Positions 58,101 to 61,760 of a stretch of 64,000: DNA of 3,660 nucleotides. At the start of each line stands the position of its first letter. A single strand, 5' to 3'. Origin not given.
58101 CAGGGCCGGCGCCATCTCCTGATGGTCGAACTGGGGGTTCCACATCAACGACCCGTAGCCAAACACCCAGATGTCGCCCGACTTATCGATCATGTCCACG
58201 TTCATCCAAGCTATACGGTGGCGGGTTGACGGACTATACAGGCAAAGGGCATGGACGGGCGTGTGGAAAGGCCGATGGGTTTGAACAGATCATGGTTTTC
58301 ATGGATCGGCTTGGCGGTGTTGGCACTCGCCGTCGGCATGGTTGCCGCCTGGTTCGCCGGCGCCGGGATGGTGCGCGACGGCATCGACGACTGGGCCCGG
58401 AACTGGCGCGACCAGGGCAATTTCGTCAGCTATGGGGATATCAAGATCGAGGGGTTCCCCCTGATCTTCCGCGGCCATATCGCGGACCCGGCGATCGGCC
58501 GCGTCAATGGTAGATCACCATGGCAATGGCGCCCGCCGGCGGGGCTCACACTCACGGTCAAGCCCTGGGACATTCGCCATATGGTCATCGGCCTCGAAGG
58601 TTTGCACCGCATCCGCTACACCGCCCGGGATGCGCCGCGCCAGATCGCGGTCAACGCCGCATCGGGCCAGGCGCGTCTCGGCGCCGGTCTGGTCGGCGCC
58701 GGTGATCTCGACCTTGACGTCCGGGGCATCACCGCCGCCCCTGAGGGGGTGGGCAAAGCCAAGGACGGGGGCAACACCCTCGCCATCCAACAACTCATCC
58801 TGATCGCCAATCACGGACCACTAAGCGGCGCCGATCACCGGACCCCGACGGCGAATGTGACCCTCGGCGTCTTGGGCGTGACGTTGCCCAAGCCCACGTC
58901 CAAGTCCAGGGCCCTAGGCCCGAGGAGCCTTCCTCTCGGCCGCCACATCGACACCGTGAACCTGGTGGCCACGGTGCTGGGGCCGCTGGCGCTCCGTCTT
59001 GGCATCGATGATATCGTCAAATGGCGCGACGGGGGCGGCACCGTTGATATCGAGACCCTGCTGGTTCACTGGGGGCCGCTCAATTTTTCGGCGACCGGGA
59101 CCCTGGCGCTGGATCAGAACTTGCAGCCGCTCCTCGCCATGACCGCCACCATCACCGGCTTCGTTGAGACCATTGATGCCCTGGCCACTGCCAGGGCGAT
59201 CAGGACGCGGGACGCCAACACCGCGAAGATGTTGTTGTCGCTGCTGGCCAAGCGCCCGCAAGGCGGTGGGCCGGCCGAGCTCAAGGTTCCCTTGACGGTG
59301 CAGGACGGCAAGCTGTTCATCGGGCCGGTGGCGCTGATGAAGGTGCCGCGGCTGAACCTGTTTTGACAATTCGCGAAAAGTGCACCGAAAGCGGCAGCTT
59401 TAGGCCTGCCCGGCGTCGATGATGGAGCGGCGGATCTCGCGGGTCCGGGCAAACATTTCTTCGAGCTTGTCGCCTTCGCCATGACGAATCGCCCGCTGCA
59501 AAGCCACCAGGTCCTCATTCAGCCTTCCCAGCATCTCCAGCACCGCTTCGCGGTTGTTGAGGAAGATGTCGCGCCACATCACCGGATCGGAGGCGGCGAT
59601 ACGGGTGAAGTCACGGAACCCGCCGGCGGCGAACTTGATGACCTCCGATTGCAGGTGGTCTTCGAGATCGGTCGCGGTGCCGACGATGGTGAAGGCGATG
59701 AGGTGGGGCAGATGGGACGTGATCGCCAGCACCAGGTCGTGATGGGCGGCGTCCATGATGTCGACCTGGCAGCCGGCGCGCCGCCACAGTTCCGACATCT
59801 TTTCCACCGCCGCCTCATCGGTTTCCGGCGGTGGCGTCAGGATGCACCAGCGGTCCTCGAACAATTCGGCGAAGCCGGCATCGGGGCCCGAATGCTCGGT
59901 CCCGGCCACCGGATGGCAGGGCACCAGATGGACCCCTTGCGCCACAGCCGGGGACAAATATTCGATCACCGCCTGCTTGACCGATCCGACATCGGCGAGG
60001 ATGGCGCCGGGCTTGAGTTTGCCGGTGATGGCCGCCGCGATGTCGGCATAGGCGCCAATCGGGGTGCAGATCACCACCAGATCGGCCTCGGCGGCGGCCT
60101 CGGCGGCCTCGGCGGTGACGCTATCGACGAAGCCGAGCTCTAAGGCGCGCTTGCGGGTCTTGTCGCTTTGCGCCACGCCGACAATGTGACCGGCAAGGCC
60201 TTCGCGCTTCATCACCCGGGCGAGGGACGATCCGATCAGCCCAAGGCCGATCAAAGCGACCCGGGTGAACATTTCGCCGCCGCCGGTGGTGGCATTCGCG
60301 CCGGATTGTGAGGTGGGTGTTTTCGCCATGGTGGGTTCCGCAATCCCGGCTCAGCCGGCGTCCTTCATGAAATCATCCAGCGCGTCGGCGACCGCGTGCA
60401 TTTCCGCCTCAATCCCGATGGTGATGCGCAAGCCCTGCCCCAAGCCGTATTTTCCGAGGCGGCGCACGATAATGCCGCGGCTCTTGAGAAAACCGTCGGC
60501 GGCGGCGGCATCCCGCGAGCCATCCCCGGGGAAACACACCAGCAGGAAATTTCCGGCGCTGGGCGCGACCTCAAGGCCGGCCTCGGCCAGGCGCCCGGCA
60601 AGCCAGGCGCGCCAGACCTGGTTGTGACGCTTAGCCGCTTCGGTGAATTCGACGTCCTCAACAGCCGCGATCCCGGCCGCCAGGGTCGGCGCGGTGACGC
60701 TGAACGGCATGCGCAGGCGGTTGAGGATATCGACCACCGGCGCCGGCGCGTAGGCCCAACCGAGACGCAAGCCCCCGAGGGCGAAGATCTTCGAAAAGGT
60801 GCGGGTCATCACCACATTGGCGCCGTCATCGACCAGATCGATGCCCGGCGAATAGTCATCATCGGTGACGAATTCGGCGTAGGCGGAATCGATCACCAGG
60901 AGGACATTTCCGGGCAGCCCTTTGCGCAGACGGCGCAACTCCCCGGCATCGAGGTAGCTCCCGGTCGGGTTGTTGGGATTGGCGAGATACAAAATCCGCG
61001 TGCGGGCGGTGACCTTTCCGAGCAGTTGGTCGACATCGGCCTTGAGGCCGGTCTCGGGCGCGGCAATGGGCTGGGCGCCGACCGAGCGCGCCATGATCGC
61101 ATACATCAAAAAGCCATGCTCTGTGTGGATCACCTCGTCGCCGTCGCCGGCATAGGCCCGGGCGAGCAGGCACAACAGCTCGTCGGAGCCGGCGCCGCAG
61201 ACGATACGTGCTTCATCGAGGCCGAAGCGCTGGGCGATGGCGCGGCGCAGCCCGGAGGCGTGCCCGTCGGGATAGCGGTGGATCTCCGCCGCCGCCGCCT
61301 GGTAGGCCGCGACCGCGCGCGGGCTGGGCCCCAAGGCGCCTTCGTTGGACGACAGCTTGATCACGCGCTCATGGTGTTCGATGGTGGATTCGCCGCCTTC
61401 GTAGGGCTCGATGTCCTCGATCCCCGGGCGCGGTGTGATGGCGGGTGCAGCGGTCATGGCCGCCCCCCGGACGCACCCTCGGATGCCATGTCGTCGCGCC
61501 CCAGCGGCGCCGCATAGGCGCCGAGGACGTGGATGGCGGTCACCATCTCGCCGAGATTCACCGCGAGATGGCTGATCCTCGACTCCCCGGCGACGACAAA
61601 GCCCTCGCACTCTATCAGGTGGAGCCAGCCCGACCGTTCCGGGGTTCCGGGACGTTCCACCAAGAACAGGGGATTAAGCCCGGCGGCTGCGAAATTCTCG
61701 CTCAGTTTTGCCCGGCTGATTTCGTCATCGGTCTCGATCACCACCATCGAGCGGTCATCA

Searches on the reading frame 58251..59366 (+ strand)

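Call 33: search_protein_families(library=pfam, proteins=[window:58251-59366:+], max_evalue=0.00001)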
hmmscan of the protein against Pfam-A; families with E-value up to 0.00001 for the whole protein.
window:58251-59366:+ (371 aa): 1 family
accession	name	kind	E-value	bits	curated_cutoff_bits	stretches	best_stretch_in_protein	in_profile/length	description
PF09898.14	DUF2125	-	4.2e-51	174.8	24.2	1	34-366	1-319/319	Uncharacterized protein conserved in bacteria (DUF2125)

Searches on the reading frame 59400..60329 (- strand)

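Call 33: search_protein_families(library=pfam, proteins=[window:59400-60329:-], max_evalue=0.00001)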
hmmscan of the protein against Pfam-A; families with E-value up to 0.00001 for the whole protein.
window:59400-60329:- (309 aa): 6 families
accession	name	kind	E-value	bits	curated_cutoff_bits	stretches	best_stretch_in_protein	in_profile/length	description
PF02153.23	PDH_N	-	3.1e-39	134.4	26.5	1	36-189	1-152/154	Prephenate dehydrogenase, nucleotide-binding domain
PF20463.3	PDH_C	-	2.9e-28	98.6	22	1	194-294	2-101/102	Prephenate dehydrogenase, dimerization domain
PF03807.23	F420_oxidored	-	4.2e-10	40.5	21.6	1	23-114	1-91/94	NADP oxidoreductase coenzyme F420-dependent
PF03446.21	NAD_binding_2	-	2.3e-08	34.6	21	1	23-146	1-124/161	NAD binding domain of 6-phosphogluconate dehydrogenase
PF07991.19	KARI_N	-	7.9e-07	29.2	20.6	1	23-112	6-92/165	Acetohydroxy acid isomeroreductase, NADPH-binding domain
PF03447.22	NAD_binding_3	-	7.9e-06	27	24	0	28-101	1-78/116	Homoserine dehydrogenase, NAD binding domain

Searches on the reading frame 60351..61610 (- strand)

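Call 33: search_protein_families(library=pfam, proteins=[window:60351-61610:-], max_evalue=0.00001)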
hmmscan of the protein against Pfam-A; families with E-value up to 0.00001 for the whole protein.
window:60351-61610:- (419 aa): 1 family
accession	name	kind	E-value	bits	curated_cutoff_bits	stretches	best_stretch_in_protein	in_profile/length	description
PF00155.27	Aminotran_1_2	-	1.1e-52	179.9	19.7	1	82-411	2-361/361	Aminotransferase class I and II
